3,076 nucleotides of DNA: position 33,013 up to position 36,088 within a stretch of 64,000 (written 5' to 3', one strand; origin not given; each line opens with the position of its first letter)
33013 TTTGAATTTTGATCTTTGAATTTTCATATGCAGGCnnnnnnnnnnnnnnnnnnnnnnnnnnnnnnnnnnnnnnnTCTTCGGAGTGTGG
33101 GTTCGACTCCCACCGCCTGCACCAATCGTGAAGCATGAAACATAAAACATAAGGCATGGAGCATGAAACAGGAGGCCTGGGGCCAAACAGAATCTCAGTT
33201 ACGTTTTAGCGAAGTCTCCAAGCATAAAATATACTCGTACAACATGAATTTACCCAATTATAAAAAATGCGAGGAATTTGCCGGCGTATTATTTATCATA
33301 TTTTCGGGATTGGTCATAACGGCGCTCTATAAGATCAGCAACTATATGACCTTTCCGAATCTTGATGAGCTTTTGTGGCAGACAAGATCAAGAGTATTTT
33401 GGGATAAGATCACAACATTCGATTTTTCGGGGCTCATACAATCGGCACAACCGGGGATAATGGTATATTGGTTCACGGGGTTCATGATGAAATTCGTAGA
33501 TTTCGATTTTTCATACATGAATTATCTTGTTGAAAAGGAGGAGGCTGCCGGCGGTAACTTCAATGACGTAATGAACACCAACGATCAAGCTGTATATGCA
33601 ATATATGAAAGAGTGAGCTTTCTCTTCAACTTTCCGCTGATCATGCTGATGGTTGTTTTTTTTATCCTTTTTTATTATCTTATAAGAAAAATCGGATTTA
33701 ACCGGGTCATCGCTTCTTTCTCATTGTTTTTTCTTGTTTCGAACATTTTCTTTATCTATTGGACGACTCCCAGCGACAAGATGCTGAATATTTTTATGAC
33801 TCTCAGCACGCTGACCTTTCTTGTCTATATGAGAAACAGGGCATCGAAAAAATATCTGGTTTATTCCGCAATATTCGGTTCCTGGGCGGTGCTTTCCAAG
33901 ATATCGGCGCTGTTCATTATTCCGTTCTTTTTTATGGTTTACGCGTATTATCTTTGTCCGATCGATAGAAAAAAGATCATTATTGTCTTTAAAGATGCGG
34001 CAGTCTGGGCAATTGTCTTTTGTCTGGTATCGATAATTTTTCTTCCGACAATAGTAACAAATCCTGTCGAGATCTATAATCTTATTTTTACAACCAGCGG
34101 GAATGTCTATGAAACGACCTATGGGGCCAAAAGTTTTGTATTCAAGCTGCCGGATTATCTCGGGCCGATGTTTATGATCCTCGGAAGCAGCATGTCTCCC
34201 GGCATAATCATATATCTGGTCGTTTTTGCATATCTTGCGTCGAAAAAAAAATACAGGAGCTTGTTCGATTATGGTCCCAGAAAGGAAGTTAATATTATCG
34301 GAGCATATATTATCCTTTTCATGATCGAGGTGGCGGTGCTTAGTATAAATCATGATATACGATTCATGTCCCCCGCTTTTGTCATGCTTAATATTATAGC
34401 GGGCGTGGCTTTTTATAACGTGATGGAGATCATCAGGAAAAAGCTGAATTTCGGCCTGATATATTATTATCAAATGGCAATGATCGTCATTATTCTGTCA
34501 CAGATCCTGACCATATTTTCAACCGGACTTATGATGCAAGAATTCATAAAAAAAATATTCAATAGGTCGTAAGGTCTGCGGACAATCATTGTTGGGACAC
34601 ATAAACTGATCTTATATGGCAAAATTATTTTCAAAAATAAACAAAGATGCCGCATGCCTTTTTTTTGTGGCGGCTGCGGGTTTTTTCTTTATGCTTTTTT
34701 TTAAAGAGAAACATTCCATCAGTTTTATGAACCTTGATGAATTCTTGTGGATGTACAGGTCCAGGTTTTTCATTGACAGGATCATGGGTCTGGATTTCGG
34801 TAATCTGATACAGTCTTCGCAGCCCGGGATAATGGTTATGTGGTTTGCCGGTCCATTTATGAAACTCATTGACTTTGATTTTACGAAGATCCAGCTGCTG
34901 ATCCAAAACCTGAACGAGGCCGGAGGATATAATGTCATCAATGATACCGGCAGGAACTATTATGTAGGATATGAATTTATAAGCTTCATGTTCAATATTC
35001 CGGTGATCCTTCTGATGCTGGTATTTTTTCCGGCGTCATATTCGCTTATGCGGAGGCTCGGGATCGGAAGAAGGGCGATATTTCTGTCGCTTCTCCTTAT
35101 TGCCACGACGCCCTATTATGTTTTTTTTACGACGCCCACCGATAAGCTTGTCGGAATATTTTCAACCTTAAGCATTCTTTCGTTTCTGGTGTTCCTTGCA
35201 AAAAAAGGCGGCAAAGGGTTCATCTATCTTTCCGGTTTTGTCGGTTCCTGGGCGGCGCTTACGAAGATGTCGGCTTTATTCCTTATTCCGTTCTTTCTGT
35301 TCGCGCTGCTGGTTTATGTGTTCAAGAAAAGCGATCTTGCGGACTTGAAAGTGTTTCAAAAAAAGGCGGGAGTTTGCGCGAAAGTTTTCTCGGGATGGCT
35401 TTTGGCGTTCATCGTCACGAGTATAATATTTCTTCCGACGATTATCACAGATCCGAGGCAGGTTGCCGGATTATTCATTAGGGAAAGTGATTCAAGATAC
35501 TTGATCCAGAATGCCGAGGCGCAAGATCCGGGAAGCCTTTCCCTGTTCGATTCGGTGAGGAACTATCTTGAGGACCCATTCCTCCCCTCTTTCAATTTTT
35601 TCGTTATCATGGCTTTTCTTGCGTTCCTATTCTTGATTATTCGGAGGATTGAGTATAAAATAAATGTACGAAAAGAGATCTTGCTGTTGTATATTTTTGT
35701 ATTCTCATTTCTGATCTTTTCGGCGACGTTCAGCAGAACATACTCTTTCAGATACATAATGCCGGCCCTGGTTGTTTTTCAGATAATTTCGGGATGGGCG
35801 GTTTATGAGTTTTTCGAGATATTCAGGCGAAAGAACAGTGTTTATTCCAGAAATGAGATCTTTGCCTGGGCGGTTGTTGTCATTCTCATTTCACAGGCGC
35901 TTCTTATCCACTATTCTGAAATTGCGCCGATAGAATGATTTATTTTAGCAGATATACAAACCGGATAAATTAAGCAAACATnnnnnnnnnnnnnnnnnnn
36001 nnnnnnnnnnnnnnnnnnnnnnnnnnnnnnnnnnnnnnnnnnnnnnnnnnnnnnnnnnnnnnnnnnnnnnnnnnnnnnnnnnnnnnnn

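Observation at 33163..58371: About 25-kb surface-glycan island: five GT-C (PMT/ArnT-like) paralogs, an ArnC-like GT2, Ugd, RmlA, RmlB, DegT aminotransferase, five SAM methyltransferases, Wzx flippase, GT2/GT4 enzymes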

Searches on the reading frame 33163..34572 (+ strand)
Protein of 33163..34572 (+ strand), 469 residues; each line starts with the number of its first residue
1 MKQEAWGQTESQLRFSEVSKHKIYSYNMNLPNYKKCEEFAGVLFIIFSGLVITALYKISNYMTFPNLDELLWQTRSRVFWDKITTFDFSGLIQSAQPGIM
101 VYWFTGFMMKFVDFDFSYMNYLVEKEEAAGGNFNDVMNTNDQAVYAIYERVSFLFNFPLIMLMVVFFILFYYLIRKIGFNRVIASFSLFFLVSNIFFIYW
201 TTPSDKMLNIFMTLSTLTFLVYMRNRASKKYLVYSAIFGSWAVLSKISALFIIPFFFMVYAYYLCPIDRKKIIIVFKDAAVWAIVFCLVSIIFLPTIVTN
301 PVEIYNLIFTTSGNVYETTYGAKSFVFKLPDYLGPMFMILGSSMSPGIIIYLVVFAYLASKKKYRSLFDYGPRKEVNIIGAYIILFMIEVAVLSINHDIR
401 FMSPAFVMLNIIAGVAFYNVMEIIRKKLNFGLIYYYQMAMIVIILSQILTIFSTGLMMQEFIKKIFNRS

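Call 3: search_protein_families(library=pfam, proteins=[window:33163-34572:+])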
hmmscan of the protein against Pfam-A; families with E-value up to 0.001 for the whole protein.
window:33163-34572:+ (469 aa): 1 family
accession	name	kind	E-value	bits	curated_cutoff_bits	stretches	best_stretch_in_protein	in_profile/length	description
PF13231.12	PMT_2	-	0.00084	20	26.1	1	144-295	13-156/160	Dolichyl-phosphate-mannose-protein mannosyltransferase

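Call 24: find_homologous_proteins(query=window:33163-34572:+, max_evalue=0.00001)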
Query window:33163-34572:+ (469 aa): 127 proteins with E <= 0.00001 among 7574 candidates; the best 120 are listed.
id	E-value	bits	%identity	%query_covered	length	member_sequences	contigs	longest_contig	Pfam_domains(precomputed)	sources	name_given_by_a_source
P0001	8.9e-282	953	100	94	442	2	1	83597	-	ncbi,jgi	ncbi:MAG: hypothetical protein WC788_06360 [Candidatus Paceibacterota bacterium]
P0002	9.8e-235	798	81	94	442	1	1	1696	-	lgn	-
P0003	2.6e-208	711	70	94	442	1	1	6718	PF13231.13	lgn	-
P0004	9.1e-204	696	69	94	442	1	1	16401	-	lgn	-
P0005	1.1e-194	666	69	93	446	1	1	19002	PF02366.25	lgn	-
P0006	8.1e-191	653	67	92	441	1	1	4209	PF13231.13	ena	-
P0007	1.7e-190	652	65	93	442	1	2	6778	PF13231.13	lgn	-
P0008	1.3e-172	593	63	93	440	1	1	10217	-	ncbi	-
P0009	2.8e-167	576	60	94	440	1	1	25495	-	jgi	-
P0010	1.7e-143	497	54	93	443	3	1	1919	-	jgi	jgi:hypothetical protein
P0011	4.0e-141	489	55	91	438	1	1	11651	PF02366.25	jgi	-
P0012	1.9e-140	487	54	91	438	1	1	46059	-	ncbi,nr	ncbi:MAG: hypothetical protein P1P85_02550 [Patescibacteria group bacterium]|nr:hypothetical protein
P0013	1.5e-139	484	53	93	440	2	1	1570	PF13231.13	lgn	-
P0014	3.3e-139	483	54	93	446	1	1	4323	-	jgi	jgi:4-amino-4-deoxy-L-arabinose transferase-like glycosyltransferase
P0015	1.1e-138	481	53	92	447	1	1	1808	-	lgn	-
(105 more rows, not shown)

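Call 31: predict_structure(alignment_id=A2)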
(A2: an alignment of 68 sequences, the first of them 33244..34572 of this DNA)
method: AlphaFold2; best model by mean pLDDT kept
length: 442 residues; sequences in the alignment: 68
mean_pLDDT: 87.1   pTM: 0.89
mean pLDDT of the five models: 87.1, 85.5, 84.8, 84.2, 84.1
residues with pLDDT >= 90: 243; 70-90: 153; 50-70: 43; < 50: 3
segments of 3 or more residues with pLDDT < 50: none
pLDDT, mean of each block of 10 residues (from residue 1): 74 96 92 80 87 91 73 90 85 85 79 81 91 96 98 96 93 90 98 93 96 95 95 93 94 97 95 88 57 57 71 62 87 89 91 96 79 88 95 93 90 93 85 85 54
secondary structure, 60 per line:
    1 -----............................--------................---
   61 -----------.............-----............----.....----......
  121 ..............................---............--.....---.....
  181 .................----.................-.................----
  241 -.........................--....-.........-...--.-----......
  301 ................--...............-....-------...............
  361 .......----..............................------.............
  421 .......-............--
elements in order: H6-33 H42-57 H72-84 H90-101 H106-110 H115-150 H154-165 H168-172 H176-197 H202-218 H220-236 H242-266 H269-272 H274-282 H295-316 H319-333 H335-338 H346-366 H372-401 H408-427 H429-440

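Call 36: fold_search(model_id=the predicted structure, library=pdb)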
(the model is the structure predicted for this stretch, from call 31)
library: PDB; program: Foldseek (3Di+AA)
matches with E <= 10: 110; with E <= 0.001: 0
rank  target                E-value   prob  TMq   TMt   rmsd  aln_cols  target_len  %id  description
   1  8agb_A                1.3e-03  1.00  0.52  0.37  12.6       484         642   10  Structure of yeast oligosaccharylransferase complex with lipid-linked oligosaccharide bound (released 2022-12-07)
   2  6s7t_A                4.3e-03  1.00  0.49  0.32  17.2       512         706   10  Cryo-EM structure of human oligosaccharyltransferase complex OST-B (released 2019-12-18)
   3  7e9s_A                5.1e-03  1.00  0.42  0.24  17.6       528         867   14  Archaeal oligosaccharyltransferase AglB from Archaeoglobus fulgidus in complex with an inhibitory peptide and a dolich (released 2021-09-08)
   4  8age_A                5.3e-03  1.00  0.50  0.36  13.5       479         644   12  Structure of yeast oligosaccharylransferase complex with acceptor peptide bound (released 2022-12-07)
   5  3waj                  5.7e-03  1.00  0.45  0.27  14.3       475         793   15  Crystal structure of the Archaeoglobus fulgidus oligosaccharyltransferase (O29867_ARCFU) complex with Zn and sulfate (released 2013-10-30)
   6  9n9j_I                8.8e-03  1.00  0.44  0.30  14.0       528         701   10  Structure of a GRP94 folding intermediate engaged with a CCDC134- and FKBP11-bound secretory translocon (released 2025-11-19)
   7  5gmy_A                9.9e-03  1.00  0.45  0.26  13.5       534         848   12  Crystal structure of the Archaeoglobus fulgidus oligosaccharyltransferase (O29867_ARCFU) tethered with an acceptor pep (released 2017-02-01)
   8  9i5k_A                1.2e-02  1.00  0.55  0.50   7.7       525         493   11  Structure of the Chaetomium thermophilum Pmt4 homodimer (C2 symmetry) (released 2025-12-24)
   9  8agc_A                1.2e-02  1.00  0.49  0.33  16.2       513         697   10  Structure of yeast oligosaccharylransferase complex with lipid-linked oligosaccharide and non-acceptor peptide bound (released 2022-12-07)
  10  6ftg_5                3.4e-02  1.00  0.51  0.38  14.3       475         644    9  Subtomogram average of OST-containing ribosome-translocon complexes from canine rough microsomal membranes (released 2018-03-21)
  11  6s7o_A                4.9e-02  1.00  0.48  0.34  14.2       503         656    9  Cryo-EM structure of human oligosaccharyltransferase complex OST-A (released 2019-12-18)
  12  8b6l_I                5.6e-02  1.00  0.47  0.32  16.4       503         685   11  Subtomogram average of the human Sec61-TRAP-OSTA-translocon (released 2022-12-07)
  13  9i5l_A                8.9e-02  1.00  0.41  0.27   5.2       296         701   12  Structure of the Chaetomium thermophilum Pmt4 homodimer (C1 symmetry) (released 2025-12-24)
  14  9dlh                  8.9e-02  0.99  0.46  0.36   8.5       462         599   10  donor substrate analog-bound AftB (released 2025-06-25)
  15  6p25_B                9.3e-02  1.00  0.35  0.24   7.7       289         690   17  Structure of S. cerevisiae protein O-mannosyltransferase Pmt1-Pmt2 complex bound to the sugar donor and a peptide acce (released 2019-07-10)
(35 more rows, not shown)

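Call 68: search_protein_families(library=ncbifam, proteins=[window:33244-34572:+], max_evalue=0.00001)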
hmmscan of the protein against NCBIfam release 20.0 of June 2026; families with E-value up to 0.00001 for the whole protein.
window:33244-34572:+ (442 aa): 0 families

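Call 79: search_protein_representatives(alignment_id=A2)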
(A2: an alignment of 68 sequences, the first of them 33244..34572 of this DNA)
Query: 68 sequences, 439 profile positions. Proteins with E-value up to 0.001 (for the whole library): 1747; up to 1e-10: 898; up to 1e-30: 26. The best 150 are listed.
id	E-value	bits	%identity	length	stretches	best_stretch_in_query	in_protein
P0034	2.4e-190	649.7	-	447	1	1-437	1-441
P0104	1.0e-167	575.1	-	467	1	2-438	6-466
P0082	1.6e-137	475.6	-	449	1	4-430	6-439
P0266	1.7e-133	462.3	-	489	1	11-438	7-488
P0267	2.9e-133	461.6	-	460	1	7-429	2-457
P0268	9.6e-122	423.6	-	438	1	11-430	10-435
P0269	2.5e-93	329.9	-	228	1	5-202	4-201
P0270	1.8e-92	327.1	-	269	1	8-258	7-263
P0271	6.2e-82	292.4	-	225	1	10-217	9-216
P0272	2.4e-79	283.9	-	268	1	181-437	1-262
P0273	1.4e-74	268.2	-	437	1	6-425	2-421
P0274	3.3e-69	250.5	-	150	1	1-150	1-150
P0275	2.6e-55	204.7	-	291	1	186-438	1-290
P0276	4.3e-55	204.0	-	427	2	124-427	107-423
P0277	3.8e-51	191.0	-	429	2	126-422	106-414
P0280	3.8e-38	148.1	-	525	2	126-422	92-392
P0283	1.2e-34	136.6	-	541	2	130-424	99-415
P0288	5.2e-31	124.6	-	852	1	37-398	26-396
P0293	3.7e-30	121.8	-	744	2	131-413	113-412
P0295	4.5e-29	118.2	-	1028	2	130-425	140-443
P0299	9.2e-29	117.2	-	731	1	22-405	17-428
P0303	4.1e-28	115.1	-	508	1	19-403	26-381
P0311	5.1e-27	111.4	-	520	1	33-415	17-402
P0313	8.2e-27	110.8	-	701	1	6-430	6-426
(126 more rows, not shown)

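Call 80: search_protein_families(library=pfam, proteins=[P0276, P0280, P0283, P0288, P0293, P0295, P0299, P0303, P0311, P0313], max_evalue=0.001)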
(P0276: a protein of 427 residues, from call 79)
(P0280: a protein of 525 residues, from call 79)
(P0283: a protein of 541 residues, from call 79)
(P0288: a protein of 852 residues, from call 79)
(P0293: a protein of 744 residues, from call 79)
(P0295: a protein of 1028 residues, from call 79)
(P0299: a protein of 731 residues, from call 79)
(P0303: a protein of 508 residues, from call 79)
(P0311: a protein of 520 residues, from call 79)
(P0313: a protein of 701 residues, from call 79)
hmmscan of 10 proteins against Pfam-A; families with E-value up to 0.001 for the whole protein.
P0276 (427 aa): 0 families

P0280 (525 aa): 3 families
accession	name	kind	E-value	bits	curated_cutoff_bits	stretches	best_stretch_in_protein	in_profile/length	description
PF13231.12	PMT_2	-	2.7e-11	44.4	26.1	1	92-232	21-151/160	Dolichyl-phosphate-mannose-protein mannosyltransferase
PF02366.24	PMT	-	2.1e-06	27.9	22.7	1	89-232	80-226/245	Dolichyl-phosphate-mannose-protein mannosyltransferase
PF03901.23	Glyco_transf_22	-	3e-06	27.1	23.8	1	276-394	258-364/414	Alg9-like mannosyltransferase family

P0283 (541 aa): 2 families
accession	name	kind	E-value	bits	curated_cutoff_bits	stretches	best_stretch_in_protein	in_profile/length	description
PF13231.12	PMT_2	-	6.7e-16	59.3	26.1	1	73-206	6-132/160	Dolichyl-phosphate-mannose-protein mannosyltransferase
PF02366.24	PMT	-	1e-10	42.1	22.7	1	93-246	81-233/245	Dolichyl-phosphate-mannose-protein mannosyltransferase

P0288 (852 aa): 2 families
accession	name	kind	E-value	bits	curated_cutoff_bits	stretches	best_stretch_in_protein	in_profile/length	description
PF13231.12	PMT_2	-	1e-20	75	26.1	1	109-222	21-132/160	Dolichyl-phosphate-mannose-protein mannosyltransferase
PF02366.24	PMT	-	4.1e-08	33.5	22.7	1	111-241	84-211/245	Dolichyl-phosphate-mannose-protein mannosyltransferase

P0293 (744 aa): 3 families
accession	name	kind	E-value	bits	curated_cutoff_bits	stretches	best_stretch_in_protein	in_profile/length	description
PF13231.12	PMT_2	-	2.4e-16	60.8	26.1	1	86-231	6-142/160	Dolichyl-phosphate-mannose-protein mannosyltransferase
PF02366.24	PMT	-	1.6e-12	48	22.7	1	113-258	88-232/245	Dolichyl-phosphate-mannose-protein mannosyltransferase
PF13517.12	FG-GAP_3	-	8.5e-09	36.3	26.9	2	598-650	1-59/61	FG-GAP-like repeat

P0295 (1028 aa): 4 families
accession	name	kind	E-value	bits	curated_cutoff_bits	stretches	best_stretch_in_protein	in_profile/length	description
PF13231.12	PMT_2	-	4.6e-12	46.9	26.1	1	137-257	22-140/160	Dolichyl-phosphate-mannose-protein mannosyltransferase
PF02366.24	PMT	-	2.6e-09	37.5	22.7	1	99-277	45-221/245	Dolichyl-phosphate-mannose-protein mannosyltransferase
PF03901.23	Glyco_transf_22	-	0.00014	21.7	23.8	0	336-436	262-358/414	Alg9-like mannosyltransferase family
PF15892.11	BNR_4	-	0.00036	20.4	27.3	0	895-1016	43-171/272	BNR repeat-containing family member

P0299 (731 aa): 3 families
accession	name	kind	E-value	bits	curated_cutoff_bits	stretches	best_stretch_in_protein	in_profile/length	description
PF13231.12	PMT_2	-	1.7e-16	61.3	26.1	1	117-223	22-127/160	Dolichyl-phosphate-mannose-protein mannosyltransferase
PF02366.24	PMT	-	7.4e-11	42.5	22.7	1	108-228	74-200/245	Dolichyl-phosphate-mannose-protein mannosyltransferase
PF02516.20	STT3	-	7.1e-05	22.9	24.5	1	120-210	100-192/405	Oligosaccharyl transferase STT3, N-terminal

P0303 (508 aa): 2 families
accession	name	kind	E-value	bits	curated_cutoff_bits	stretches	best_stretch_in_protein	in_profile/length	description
PF13231.12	PMT_2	-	3.3e-14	53.9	26.1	1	114-252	22-155/160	Dolichyl-phosphate-mannose-protein mannosyltransferase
PF02366.24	PMT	-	1e-09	38.8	22.7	1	115-259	84-232/245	Dolichyl-phosphate-mannose-protein mannosyltransferase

P0311 (520 aa): 2 families
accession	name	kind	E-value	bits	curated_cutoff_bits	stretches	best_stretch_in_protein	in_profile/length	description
PF02366.24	PMT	-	2.2e-09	37.7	22.7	1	88-258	77-234/245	Dolichyl-phosphate-mannose-protein mannosyltransferase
PF13231.12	PMT_2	-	4.1e-09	37.3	26.1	1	97-170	25-97/160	Dolichyl-phosphate-mannose-protein mannosyltransferase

P0313 (701 aa): 1 family
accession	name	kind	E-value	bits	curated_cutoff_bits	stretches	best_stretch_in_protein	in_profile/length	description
PF13231.12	PMT_2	-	6.3e-09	36.7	26.1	1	118-234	25-139/160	Dolichyl-phosphate-mannose-protein mannosyltransferase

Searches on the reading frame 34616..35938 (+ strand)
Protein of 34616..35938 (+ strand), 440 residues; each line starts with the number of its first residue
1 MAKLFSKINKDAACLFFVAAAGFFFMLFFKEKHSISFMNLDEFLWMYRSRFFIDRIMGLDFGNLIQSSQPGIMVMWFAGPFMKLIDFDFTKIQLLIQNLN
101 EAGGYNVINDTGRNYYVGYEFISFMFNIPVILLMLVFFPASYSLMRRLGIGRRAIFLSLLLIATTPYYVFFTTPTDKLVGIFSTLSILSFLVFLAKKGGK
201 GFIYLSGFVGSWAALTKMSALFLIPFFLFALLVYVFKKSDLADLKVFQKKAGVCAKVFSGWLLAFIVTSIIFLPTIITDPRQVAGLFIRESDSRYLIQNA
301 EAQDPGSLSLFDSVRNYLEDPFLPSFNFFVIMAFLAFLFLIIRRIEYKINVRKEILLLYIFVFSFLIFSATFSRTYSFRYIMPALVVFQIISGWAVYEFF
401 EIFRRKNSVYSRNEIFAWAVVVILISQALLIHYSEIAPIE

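Call 3: search_protein_families(library=pfam, proteins=[window:34616-35938:+])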
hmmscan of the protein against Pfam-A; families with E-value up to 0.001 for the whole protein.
window:34616-35938:+ (440 aa): 1 family
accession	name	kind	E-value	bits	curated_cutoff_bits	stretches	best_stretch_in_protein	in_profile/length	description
PF13231.12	PMT_2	-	2.8e-06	28.1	26.1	1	126-243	24-140/160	Dolichyl-phosphate-mannose-protein mannosyltransferase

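Call 68: search_protein_families(library=ncbifam, proteins=[window:34616-35938:+], max_evalue=0.00001)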
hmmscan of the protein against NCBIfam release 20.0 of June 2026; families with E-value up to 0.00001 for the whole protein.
window:34616-35938:+ (440 aa): 0 families
